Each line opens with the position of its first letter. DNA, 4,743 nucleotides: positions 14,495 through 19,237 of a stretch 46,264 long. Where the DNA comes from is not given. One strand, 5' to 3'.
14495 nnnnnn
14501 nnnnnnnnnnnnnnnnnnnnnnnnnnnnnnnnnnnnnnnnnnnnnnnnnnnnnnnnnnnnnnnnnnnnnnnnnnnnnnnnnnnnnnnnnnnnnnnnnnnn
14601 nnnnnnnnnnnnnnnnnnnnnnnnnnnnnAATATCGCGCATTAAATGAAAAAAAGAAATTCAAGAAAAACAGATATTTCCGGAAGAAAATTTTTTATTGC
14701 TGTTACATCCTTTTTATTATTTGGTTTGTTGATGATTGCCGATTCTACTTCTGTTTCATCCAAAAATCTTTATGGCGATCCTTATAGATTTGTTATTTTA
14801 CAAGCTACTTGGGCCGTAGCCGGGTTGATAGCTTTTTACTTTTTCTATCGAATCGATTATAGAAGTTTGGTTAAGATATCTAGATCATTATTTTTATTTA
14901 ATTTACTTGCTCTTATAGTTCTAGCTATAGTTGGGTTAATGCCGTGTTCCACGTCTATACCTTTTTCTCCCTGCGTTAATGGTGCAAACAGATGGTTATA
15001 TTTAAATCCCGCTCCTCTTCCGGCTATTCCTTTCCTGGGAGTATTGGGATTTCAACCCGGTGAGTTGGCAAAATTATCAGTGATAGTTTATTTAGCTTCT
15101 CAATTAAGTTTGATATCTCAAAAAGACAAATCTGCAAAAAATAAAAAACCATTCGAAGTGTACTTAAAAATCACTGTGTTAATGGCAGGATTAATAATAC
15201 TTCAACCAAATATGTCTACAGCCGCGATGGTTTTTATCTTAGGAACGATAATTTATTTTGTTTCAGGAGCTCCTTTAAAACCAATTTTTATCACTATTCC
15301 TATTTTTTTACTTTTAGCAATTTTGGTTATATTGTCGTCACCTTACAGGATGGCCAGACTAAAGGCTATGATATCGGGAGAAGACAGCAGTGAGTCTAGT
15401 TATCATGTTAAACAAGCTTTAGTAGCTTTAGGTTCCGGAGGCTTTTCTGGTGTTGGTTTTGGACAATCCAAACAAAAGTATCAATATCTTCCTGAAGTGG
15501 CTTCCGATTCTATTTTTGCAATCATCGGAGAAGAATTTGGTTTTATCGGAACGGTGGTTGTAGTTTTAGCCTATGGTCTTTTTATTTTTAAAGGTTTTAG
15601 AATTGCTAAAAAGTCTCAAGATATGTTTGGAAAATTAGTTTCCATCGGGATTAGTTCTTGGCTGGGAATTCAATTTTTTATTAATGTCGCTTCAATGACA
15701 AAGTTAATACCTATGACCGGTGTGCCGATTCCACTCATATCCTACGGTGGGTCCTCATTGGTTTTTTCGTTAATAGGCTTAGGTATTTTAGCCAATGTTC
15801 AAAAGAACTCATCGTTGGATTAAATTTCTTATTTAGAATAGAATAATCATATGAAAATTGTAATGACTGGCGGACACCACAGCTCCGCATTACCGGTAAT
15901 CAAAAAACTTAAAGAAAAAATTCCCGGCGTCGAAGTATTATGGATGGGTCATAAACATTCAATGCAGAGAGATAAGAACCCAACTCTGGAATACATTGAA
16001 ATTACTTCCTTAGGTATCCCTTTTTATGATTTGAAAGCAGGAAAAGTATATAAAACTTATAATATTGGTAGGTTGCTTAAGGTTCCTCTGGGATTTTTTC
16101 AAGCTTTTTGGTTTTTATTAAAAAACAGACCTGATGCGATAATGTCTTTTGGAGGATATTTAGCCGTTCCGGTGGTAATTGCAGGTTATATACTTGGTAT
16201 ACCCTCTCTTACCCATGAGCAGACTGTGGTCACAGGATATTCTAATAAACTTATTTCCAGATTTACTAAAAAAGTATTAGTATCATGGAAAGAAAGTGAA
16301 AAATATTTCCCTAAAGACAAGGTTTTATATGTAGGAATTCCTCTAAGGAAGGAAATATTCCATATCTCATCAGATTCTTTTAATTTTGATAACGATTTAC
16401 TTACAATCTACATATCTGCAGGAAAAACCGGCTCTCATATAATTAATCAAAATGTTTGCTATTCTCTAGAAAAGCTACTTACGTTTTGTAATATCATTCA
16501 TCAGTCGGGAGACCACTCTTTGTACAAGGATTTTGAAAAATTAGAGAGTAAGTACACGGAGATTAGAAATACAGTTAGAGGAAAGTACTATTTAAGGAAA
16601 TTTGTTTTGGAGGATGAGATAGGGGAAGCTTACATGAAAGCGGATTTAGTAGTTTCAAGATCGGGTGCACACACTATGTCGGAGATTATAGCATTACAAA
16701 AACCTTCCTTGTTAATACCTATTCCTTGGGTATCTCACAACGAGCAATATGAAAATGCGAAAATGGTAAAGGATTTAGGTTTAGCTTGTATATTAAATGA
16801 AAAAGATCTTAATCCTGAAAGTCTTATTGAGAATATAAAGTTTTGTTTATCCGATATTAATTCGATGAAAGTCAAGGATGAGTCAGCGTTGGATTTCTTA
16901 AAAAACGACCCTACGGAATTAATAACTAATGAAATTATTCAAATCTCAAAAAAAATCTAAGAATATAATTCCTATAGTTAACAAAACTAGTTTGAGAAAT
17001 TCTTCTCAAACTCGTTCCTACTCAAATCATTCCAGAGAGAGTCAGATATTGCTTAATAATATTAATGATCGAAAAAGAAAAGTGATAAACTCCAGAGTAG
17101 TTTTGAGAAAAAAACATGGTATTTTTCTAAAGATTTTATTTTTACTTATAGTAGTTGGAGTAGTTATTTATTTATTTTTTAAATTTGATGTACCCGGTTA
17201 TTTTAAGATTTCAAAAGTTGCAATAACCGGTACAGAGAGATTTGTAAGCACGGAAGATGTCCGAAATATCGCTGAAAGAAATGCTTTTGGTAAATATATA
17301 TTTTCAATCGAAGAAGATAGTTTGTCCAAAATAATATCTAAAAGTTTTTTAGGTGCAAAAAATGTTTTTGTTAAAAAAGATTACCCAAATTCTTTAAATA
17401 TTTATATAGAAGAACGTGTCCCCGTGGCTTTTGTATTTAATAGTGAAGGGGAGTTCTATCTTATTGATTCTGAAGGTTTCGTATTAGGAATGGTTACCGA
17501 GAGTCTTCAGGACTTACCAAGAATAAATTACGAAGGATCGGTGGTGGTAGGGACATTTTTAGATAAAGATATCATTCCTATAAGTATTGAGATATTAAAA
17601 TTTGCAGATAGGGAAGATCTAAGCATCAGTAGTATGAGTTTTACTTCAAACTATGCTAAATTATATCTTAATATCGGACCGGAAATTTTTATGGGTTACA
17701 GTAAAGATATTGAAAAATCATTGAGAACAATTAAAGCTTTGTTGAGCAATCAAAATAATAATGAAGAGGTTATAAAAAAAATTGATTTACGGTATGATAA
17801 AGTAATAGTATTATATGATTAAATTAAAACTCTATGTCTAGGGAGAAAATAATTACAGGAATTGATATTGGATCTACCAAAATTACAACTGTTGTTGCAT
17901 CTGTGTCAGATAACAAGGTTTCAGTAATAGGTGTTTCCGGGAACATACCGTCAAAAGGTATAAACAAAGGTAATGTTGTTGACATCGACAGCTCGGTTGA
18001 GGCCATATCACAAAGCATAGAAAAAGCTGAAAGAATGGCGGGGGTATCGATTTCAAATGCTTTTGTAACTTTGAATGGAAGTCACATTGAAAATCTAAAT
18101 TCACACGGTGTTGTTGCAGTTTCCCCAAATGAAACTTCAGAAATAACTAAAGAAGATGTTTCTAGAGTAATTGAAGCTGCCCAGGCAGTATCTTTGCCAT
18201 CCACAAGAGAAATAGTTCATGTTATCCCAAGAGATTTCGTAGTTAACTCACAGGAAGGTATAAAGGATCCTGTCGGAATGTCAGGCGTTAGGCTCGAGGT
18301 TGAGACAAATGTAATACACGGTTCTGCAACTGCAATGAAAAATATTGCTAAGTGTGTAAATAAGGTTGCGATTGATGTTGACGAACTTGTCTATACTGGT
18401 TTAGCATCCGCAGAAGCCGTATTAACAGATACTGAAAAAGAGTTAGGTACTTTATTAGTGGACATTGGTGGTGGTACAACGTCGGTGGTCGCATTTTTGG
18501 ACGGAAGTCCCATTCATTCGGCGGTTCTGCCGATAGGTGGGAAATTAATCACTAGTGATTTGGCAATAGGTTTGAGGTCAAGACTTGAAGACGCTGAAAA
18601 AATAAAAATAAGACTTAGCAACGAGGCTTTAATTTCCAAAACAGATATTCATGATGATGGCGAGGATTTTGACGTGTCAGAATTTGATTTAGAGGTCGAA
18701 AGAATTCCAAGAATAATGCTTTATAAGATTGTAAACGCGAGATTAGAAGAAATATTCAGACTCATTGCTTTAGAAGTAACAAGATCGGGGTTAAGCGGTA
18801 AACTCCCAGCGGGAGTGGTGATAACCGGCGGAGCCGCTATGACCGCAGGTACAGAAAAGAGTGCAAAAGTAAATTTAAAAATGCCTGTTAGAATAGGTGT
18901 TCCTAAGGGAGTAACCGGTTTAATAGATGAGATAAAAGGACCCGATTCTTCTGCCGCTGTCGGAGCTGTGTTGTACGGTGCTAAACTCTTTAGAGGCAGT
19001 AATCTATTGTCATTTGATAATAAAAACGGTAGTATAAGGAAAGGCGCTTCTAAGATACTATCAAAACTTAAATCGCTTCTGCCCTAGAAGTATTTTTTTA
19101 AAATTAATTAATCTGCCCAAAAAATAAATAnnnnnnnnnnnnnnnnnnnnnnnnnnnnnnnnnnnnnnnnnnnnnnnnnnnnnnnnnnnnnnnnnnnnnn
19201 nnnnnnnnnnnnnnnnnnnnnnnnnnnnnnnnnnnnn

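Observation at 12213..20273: Remodelled dcw cluster: no Mur ligases, eroded MurA and MraY, but apparently intact downstream polymerases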

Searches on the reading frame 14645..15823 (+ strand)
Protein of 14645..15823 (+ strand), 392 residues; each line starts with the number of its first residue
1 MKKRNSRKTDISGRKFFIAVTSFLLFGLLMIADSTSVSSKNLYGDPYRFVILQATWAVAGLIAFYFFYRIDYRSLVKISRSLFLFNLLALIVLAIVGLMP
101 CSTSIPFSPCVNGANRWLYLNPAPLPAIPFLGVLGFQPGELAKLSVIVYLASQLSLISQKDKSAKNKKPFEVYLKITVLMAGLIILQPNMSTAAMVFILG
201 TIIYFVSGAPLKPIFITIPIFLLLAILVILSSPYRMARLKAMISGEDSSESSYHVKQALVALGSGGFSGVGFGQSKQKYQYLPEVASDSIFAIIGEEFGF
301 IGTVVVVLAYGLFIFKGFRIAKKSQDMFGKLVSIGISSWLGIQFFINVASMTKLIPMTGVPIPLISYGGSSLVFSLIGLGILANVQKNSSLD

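Call 3: search_protein_families(library=pfam, proteins=[window:14645-15823:+])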
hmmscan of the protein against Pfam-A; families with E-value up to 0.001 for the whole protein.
window:14645-15823:+ (392 aa): 1 family
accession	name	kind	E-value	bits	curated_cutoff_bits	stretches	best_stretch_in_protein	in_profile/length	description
PF01098.24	FTSW_RODA_SPOVE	-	7.6e-90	301.9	26.4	1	17-389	5-354/356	Cell cycle protein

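Call 4: search_protein_families(library=ncbifam, proteins=[window:14645-15823:+])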
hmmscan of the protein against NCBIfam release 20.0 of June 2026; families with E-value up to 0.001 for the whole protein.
window:14645-15823:+ (392 aa): 6 families
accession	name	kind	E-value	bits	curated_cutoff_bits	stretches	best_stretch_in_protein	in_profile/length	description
TIGR02614.1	ftsW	equivalog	2.4e-89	299.9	337.5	1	16-388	4-356/357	putative lipid II flippase FtsW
TIGR02615.1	spoVE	exception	1.9e-80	271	448.8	1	17-386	5-353/354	stage V sporulation protein E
TIGR02210.1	rodA_shape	equivalog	1.4e-70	238.3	336.7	1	17-388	5-355/357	rod shape-determining protein RodA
NF008042.0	PRK10774.1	equivalog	1.6e-48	165.7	493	1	16-385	39-388/405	cell division protein FtsW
NF008060.0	PRK10794.1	equivalog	5.6e-37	127.5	590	1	107-386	92-360/370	peptidoglycan glycosyltransferase MrdB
NF037961.1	RodA_shape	subfamily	3.9e-31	108.8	150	1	250-384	271-406/415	rod shape-determining protein RodA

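Call 38: search_solved_structures(query=window:14645-15823:+, show_alignments=2)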
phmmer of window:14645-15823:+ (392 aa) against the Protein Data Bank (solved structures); distinct sequences matched with E-value up to 0.001: 7.
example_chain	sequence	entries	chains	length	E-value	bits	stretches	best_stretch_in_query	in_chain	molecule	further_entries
8tj3_B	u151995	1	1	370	1.5e-36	129.5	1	131-386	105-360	Peptidoglycan glycosyltransferase MrdB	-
25hr_A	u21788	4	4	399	3.6e-34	121.6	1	22-386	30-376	Probable peptidoglycan glycosyltransferase FtsW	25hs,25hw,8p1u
8bh1_A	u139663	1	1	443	5.2e-34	121.1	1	22-386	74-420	Probable peptidoglycan glycosyltransferase FtsW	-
6bar_A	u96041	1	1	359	5.3e-30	107.9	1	130-387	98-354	Rod shape determining protein RodA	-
6pl5_A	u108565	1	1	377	1.1e-29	106.8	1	130-387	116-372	Peptidoglycan glycosyltransferase RodA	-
6bas_A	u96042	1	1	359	1.2e-28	103.5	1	130-387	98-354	Peptidoglycan glycosyltransferase RodA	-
6pl6_A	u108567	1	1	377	2.1e-28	102.6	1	130-387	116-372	Peptidoglycan glycosyltransferase RodA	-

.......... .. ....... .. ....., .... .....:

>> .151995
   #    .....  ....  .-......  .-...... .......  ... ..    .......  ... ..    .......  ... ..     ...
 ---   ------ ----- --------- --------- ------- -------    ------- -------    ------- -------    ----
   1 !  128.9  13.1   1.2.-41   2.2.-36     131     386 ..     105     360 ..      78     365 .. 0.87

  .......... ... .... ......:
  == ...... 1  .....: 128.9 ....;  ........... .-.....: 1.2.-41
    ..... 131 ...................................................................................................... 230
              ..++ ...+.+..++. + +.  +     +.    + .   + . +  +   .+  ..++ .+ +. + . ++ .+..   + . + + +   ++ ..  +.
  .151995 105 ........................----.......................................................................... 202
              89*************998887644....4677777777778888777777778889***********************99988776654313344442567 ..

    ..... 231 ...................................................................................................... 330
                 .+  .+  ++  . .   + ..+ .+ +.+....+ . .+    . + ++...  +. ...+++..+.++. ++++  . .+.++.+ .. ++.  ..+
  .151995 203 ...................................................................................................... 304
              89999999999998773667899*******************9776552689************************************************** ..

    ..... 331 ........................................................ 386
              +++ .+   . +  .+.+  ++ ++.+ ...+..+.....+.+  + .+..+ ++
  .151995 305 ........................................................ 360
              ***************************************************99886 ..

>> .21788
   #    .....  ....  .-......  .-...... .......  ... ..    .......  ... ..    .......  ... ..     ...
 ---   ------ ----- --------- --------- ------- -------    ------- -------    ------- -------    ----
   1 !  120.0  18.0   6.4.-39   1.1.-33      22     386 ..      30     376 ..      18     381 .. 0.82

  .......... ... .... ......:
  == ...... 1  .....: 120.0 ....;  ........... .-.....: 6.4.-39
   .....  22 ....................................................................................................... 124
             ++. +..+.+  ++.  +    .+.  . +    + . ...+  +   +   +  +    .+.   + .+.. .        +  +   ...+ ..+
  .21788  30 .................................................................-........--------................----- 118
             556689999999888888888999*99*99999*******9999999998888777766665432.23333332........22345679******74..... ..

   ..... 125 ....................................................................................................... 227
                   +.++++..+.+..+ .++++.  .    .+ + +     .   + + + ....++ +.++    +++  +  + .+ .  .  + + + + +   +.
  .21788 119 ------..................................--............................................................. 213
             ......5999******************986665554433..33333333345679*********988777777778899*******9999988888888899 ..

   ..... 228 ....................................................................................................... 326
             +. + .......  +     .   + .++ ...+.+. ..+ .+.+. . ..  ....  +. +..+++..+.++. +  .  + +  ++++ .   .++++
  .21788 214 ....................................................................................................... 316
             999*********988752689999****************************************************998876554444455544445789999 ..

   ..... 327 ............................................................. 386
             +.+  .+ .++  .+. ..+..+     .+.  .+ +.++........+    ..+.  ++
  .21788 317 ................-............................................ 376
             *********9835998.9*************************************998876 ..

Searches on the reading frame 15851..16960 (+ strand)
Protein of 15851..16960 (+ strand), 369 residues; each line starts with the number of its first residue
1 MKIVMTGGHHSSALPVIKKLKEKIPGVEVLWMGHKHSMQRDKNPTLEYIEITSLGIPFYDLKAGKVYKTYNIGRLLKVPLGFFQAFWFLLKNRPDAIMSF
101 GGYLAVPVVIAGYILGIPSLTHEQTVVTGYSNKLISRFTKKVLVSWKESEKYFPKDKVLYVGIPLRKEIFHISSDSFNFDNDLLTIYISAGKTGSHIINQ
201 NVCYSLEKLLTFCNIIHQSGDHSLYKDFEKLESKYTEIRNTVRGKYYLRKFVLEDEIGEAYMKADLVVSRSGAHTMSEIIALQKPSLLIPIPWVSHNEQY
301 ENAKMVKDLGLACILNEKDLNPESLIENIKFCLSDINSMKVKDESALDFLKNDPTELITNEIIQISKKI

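Call 3: search_protein_families(library=pfam, proteins=[window:15851-16960:+])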
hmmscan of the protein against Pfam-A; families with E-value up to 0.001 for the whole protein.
window:15851-16960:+ (369 aa): 2 families
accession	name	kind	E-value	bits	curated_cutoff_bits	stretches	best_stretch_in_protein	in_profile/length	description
PF04101.22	Glyco_tran_28_C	-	1.6e-24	87.2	22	1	185-342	1-150/166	Glycosyltransferase family 28 C-terminal domain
PF03033.26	Glyco_transf_28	-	2.1e-17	63.9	26.2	1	6-143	8-138/139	Glycosyltransferase family 28 N-terminal domain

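Call 4: search_protein_families(library=ncbifam, proteins=[window:15851-16960:+])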
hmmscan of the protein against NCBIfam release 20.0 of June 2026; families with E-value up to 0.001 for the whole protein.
window:15851-16960:+ (369 aa): 7 families
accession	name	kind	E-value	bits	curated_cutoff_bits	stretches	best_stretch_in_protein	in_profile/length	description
TIGR01133.1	murG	equivalog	8.8e-55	186.1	250.25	1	6-352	15-343/353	undecaprenyldiphospho-muramoylpentapeptide beta-N-acetylglucosaminyltransferase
NF009102.0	PRK12446.1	equivalog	6e-42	143.8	339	1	3-331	4-321/352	undecaprenyldiphospho-muramoylpentapeptide beta-N-acetylglucosaminyltransferase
TIGR00661.1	MJ1255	subfamily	1.3e-10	41.1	195.9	1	232-326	224-308/321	MJ1255/VC2487 family glycosyltransferase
NF041549.1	PssD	equivalog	9.8e-08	32.4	110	1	6-156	6-145/151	PssD/Cps14F family polysaccharide biosynthesis glycosyltransferase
NF010135.0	PRK13609.1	equivalog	2.6e-07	29.9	500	1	152-366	166-369/388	diglucosyl diacylglycerol synthase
TIGR01426.2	MGT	subfamily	2e-06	27.1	260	1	261-338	290-363/393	macrolide family glycosyltransferase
NF041548.1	PssE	equivalog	1.7e-05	24.8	120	1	249-330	44-124/146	PssE/Cps14G family polysaccharide biosynthesis glycosyltransferase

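Call 37: search_solved_structures(query=window:15851-16960:+, show_alignments=1)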
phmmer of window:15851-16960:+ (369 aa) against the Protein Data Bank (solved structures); distinct sequences matched with E-value up to 0.001: 3.
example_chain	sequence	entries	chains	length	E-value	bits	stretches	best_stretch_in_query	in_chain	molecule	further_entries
7d1i_A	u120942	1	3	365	2.7e-33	118.4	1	4-327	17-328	UDP-N-acetylglucosamine--N-acetylmuramyl-(pentapeptide) pyrophosphoryl-undecaprenol N-acet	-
1f0k_A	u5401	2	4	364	1.5e-26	96.3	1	6-367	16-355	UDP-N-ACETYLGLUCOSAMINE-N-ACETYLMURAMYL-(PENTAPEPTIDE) PYROPHOSPHORYL-UNDECAPRENOL N-ACETY | UDP-N-acetylglucosamine--N-acetylmuramyl-(pentapeptide) pyrophospho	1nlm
3s2u_A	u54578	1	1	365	7.8e-22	80.7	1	6-366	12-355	UDP-N-acetylglucosamine--N-acetylmuramyl-(pentapeptide) pyrophosphoryl-undecaprenol N-acet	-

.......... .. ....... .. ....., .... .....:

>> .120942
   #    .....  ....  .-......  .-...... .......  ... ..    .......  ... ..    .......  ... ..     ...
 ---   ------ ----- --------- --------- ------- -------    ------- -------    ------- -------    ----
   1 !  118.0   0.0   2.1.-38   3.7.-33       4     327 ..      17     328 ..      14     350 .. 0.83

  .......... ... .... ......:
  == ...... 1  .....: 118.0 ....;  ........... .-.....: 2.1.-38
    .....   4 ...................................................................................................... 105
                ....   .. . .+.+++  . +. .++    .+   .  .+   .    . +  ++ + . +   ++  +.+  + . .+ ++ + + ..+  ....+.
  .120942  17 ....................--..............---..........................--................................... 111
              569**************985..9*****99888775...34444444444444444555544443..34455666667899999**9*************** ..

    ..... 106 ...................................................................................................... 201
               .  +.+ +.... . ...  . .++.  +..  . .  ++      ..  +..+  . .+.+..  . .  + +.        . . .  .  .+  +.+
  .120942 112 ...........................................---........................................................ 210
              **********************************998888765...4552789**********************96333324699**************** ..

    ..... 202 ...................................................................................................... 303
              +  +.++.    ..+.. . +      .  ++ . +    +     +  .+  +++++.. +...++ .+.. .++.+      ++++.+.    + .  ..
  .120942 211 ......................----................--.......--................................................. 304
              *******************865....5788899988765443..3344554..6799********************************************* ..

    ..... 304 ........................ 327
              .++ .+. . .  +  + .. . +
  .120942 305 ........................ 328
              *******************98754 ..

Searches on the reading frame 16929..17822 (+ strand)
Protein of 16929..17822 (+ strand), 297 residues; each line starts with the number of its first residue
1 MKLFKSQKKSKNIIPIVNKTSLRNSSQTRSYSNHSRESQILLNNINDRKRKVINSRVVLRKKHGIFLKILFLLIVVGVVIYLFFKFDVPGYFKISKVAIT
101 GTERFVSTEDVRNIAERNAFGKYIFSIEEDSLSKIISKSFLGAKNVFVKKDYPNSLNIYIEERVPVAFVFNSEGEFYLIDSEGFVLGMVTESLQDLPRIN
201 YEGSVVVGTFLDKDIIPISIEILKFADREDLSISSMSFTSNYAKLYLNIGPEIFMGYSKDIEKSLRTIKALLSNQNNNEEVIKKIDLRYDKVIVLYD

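Call 3: search_protein_families(library=pfam, proteins=[window:16929-17822:+])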
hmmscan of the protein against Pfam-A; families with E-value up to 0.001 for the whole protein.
window:16929-17822:+ (297 aa): 2 families
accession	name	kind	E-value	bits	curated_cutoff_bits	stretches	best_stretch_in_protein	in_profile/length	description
PF08478.15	POTRA_1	-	2.6e-10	40.9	23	1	92-163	1-69/69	POTRA domain, FtsQ-type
PF03799.20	FtsQ_DivIB_C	-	0.00082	20.7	21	0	169-288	3-114/114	Cell division protein FtsQ/DivIB, C-terminal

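Call 4: search_protein_families(library=ncbifam, proteins=[window:16929-17822:+])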
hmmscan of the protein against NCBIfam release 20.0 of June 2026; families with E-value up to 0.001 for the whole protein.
window:16929-17822:+ (297 aa): 2 families
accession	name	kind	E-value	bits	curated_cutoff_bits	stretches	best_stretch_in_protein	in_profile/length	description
NF008043.0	PRK10775.1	equivalog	1e-08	34.7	366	1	58-291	17-250/276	cell division protein FtsQ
NF004039.0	PRK05529.1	equivalog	2.5e-06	26.8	353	1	60-200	26-165/255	cell division protein FtsQ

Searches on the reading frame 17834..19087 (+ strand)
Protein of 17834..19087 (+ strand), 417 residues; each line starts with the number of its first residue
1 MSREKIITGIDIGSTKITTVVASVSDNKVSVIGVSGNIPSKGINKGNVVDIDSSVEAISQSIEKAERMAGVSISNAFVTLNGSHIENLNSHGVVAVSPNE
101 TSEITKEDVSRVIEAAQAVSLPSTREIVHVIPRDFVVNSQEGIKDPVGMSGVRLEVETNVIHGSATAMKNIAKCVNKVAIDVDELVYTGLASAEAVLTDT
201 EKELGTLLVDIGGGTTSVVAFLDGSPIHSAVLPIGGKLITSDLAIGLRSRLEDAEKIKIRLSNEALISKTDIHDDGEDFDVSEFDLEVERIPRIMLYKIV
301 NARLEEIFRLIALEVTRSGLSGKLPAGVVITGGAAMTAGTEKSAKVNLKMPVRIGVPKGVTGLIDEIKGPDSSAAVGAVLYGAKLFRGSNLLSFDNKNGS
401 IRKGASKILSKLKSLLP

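Call 3: search_protein_families(library=pfam, proteins=[window:17834-19087:+])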
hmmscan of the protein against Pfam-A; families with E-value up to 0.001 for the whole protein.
window:17834-19087:+ (417 aa): 6 families
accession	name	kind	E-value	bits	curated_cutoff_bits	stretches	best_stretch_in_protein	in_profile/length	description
PF14450.12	FtsA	-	1.3e-33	116.5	31.8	2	208-377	2-127/127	Cell division protein FtsA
PF02491.25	SHS2_FTSA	-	1.2e-28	99.6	25.4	1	82-161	1-78/79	SHS2 domain inserted in FTSA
PF06723.19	MreB_Mbl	-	6.2e-07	29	27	1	190-355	131-304/327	MreB/Mbl protein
PF06277.17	EutA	-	1e-06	28.3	27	1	200-338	139-268/475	Ethanolamine utilisation protein EutA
PF00022.25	Actin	-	4.5e-06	25.9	27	1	206-255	144-190/410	Actin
PF11104.14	PilM_2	-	4.6e-06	26.2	27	1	9-260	1-236/340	Type IV pilus assembly protein PilM;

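Call 4: search_protein_families(library=ncbifam, proteins=[window:17834-19087:+])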
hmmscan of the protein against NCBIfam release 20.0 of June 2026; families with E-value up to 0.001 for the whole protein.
window:17834-19087:+ (417 aa): 10 families
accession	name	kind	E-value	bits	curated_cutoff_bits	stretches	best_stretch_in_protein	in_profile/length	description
TIGR01174.1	ftsA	equivalog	3e-112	375.4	175.85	1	7-381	2-371/371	cell division protein FtsA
NF007009.0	PRK09472.1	equivalog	4.8e-83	279.6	409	1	3-391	6-395/420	cell division protein FtsA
NF011660.0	PRK15080.1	equivalog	6.7e-09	35.3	182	1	170-265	112-202/277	ethanolamine utilization protein EutJ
TIGR02529.1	EutJ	subfamily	3.7e-08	33.1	152.1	1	166-264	75-168/239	ethanolamine utilization protein EutJ family protein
NF045709.1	Amuc_1101_fam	equivalog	5.8e-08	32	650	1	165-353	138-313/608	Amuc_1101 family PilM-like pilus complex protein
NF010540.1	PRK13929.1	exception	4.8e-06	25.9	515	1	169-354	115-308/334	rod-share determining protein MreBH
NF010539.0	PRK13927.1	subfamily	1.4e-05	24.2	293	1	185-354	132-310/339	rod shape-determining protein MreB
NF007992.0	PRK10719.1-3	equivalog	0.0001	21.3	598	1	198-242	139-183/478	ethanolamine ammonia-lyase reactivating factor EutA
NF007994.0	PRK10719.1-5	equivalog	0.00018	20.6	952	1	133-242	68-183/473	ethanolamine ammonia-lyase reactivating factor EutA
TIGR01175.1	pilM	subfamily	0.00023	20.3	133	0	6-283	4-244/348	type IV pilus assembly protein PilM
